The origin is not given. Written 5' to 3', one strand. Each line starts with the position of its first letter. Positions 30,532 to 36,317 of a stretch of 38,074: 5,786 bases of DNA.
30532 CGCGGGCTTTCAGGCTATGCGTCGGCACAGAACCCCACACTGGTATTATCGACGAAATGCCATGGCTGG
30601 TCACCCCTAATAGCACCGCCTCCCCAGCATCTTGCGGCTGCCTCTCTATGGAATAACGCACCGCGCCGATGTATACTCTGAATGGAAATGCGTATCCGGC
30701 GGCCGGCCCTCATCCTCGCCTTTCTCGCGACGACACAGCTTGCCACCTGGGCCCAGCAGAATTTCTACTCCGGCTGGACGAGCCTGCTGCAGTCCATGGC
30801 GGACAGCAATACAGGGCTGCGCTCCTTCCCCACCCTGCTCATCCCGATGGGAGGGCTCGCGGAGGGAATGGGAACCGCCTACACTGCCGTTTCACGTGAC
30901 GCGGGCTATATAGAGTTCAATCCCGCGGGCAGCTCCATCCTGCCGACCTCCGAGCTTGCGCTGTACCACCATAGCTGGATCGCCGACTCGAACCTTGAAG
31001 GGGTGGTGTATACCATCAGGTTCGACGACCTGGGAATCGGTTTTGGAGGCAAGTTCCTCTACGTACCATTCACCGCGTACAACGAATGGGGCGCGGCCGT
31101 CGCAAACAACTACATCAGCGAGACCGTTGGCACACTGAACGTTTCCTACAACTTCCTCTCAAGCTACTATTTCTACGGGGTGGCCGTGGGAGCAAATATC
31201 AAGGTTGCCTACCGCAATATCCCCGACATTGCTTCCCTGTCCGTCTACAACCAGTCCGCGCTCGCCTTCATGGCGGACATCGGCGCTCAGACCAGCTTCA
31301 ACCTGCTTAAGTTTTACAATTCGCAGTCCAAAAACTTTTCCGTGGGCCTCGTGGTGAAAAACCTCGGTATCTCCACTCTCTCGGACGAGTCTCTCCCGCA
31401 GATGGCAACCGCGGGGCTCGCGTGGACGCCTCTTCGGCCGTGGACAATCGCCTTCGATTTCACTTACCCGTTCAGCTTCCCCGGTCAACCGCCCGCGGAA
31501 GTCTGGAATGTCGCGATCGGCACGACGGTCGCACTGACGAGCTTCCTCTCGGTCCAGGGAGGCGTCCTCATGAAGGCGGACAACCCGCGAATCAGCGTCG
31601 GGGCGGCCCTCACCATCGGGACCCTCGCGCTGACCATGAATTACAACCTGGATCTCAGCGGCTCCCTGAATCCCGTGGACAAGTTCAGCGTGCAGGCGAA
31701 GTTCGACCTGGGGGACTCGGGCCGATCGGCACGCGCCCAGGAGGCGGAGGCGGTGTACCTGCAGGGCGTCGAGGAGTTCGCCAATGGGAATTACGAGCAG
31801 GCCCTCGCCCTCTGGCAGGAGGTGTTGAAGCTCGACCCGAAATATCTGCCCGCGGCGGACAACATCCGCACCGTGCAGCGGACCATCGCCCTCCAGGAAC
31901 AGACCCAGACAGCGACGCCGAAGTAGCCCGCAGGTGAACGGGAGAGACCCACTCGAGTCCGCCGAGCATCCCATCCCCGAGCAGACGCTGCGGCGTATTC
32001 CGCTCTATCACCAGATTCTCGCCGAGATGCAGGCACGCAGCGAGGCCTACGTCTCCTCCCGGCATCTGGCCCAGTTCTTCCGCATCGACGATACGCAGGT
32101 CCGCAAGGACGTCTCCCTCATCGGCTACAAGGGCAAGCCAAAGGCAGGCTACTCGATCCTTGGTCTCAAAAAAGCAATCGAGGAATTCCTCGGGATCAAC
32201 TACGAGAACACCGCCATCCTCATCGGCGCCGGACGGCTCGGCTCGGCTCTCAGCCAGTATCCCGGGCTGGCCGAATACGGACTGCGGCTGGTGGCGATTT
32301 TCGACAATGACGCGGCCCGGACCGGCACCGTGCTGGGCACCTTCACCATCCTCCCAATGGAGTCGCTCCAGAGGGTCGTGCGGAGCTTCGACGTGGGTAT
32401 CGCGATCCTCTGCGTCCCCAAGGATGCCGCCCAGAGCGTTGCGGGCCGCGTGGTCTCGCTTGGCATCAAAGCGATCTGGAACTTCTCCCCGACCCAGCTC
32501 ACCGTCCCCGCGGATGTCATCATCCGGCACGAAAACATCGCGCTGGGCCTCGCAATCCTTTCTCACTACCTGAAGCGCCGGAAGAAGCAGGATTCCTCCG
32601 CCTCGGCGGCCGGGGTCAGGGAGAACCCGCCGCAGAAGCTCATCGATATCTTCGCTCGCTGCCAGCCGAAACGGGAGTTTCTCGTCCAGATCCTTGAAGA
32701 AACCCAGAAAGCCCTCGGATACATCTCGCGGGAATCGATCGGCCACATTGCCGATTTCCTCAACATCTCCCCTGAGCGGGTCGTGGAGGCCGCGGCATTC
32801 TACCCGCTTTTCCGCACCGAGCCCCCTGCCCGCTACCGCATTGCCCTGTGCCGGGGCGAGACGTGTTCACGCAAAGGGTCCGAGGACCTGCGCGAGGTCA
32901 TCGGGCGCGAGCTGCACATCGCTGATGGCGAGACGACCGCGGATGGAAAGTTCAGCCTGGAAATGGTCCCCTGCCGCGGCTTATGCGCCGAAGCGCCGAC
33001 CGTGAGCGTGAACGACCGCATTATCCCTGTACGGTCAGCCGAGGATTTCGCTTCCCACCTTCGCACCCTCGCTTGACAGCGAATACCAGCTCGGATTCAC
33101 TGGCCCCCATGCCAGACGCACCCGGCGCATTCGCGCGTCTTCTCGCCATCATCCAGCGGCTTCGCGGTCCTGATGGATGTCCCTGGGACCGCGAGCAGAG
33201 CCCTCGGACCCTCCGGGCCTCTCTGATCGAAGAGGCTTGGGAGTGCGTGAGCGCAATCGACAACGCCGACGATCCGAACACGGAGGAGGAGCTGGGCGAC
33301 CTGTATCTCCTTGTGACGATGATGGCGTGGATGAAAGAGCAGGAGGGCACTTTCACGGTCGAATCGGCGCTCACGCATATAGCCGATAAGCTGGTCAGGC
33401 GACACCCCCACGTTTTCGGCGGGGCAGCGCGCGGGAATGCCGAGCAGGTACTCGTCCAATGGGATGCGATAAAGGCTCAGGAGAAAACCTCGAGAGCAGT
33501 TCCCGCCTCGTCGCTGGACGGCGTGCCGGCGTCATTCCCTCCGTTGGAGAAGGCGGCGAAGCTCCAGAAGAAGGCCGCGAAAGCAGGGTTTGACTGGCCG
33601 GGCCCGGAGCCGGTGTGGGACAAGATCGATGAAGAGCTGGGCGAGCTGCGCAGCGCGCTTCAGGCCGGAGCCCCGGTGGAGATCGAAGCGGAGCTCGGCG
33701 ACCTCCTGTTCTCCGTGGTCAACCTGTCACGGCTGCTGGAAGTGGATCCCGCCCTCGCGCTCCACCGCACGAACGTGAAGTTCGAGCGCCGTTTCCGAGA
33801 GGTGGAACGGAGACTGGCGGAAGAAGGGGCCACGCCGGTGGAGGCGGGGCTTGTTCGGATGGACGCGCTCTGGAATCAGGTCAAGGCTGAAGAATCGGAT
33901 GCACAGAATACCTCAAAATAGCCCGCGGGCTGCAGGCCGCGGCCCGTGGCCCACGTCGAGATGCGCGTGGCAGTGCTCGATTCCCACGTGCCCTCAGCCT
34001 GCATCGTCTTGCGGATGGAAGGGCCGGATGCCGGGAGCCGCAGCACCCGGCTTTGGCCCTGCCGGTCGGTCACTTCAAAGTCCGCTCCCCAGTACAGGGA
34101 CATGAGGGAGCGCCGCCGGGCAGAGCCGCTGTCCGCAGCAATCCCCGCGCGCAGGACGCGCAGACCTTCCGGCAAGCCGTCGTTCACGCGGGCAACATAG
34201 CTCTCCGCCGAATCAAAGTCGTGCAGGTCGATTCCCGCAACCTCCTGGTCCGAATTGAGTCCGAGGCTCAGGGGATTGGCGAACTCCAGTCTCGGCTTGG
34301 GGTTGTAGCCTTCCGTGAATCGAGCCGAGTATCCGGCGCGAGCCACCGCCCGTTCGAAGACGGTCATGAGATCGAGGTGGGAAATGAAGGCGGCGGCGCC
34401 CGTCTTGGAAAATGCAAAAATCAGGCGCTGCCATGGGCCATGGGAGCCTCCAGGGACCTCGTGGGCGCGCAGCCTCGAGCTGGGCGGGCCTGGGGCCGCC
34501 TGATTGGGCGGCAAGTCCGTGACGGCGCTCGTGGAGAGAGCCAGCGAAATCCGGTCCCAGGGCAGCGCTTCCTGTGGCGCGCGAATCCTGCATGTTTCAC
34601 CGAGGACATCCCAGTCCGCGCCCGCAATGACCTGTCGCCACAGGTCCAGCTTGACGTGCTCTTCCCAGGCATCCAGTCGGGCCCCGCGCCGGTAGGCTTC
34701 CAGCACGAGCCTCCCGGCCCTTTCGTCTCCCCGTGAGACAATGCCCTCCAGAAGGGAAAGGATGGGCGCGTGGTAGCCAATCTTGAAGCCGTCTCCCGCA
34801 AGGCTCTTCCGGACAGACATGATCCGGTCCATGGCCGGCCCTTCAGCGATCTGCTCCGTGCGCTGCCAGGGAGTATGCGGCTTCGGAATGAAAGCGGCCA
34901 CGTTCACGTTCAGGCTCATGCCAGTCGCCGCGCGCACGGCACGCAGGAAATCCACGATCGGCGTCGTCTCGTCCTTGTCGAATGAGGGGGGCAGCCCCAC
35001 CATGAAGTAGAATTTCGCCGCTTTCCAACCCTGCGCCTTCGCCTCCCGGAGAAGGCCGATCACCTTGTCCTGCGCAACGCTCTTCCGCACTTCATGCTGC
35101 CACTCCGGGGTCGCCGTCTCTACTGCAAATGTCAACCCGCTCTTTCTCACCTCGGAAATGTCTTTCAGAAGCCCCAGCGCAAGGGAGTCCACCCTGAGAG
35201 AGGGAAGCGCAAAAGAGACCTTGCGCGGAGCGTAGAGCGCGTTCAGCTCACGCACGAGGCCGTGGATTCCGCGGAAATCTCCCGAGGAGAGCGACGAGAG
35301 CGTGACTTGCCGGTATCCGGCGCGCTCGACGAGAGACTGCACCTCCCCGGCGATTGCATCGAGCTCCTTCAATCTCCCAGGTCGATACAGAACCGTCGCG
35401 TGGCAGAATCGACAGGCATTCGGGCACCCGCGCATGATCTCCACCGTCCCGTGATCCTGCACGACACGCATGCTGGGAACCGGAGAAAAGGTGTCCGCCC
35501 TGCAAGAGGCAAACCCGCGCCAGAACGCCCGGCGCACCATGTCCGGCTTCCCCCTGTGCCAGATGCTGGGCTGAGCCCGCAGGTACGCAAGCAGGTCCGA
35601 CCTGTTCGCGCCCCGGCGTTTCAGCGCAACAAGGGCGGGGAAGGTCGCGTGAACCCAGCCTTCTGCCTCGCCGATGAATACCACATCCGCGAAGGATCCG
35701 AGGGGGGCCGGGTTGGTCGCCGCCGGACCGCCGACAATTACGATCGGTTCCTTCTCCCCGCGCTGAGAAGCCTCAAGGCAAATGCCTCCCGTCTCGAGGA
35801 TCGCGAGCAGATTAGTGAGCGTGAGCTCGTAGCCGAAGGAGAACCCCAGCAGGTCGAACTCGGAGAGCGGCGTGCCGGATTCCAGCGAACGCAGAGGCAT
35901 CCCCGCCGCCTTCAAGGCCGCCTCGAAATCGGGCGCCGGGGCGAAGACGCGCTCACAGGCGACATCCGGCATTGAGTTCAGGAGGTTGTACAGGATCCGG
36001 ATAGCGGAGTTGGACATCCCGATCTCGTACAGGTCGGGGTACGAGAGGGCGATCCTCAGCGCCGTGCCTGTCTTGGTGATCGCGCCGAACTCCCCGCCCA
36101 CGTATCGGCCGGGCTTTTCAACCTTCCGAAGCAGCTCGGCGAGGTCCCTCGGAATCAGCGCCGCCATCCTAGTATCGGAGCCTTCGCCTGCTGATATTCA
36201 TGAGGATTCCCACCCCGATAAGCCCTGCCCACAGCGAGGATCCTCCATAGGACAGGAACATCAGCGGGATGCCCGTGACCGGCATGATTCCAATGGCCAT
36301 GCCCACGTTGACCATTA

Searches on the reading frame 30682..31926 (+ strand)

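Call 24: search_protein_families(library=pfam, proteins=[window:30682-31926:+], max_evalue=0.0001)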
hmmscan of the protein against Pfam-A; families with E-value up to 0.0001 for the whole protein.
window:30682-31926:+ (414 aa): 3 families
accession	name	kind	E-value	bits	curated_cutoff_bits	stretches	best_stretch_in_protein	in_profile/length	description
PF03687.19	UPF0164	-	2.1e-43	148.8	21.4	1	30-316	19-323/325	Uncharacterised protein family (UPF0164)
PF07719.23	TPR_2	-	9.4e-06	25.8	27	1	355-388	1-34/34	Tetratricopeptide repeat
PF00515.34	TPR_1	-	4e-05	23.7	27.8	1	355-388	1-34/34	Tetratricopeptide repeat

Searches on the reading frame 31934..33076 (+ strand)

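Call 24: search_protein_families(library=pfam, proteins=[window:31934-33076:+], max_evalue=0.0001)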
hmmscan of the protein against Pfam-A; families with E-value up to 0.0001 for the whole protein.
window:31934-33076:+ (380 aa): 3 families
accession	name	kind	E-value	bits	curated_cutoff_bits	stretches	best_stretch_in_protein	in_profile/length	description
PF01257.25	2Fe-2S_thioredx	-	7.2e-36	123.7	24.8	1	239-378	4-143/145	Thioredoxin-like [2Fe-2S] ferredoxin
PF06971.19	Put_DNA-bind_N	-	3.2e-14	53.2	27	1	14-61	2-49/49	Putative DNA-binding protein N-terminus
PF02629.25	CoA_binding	-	6.3e-13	49.7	22.3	1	91-186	3-96/97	CoA binding domain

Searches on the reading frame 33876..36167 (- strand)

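Call 24: search_protein_families(library=pfam, proteins=[window:33876-36167:-], max_evalue=0.0001)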
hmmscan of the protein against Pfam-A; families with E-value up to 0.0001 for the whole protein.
window:33876-36167:- (763 aa): 3 families
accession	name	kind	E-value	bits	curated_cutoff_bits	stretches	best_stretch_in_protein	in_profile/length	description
PF19864.5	Radical_SAM_N2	-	6.8e-46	155.9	29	1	56-202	2-148/151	Radical SAM proteins, N-terminal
PF10105.14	DUF2344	-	4.6e-31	108.5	23.8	1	581-707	1-117/176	Uncharacterized protein conserved in bacteria (DUF2344)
PF04055.27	Radical_SAM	-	7.3e-15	56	29.5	1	242-399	1-158/166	Radical SAM superfamily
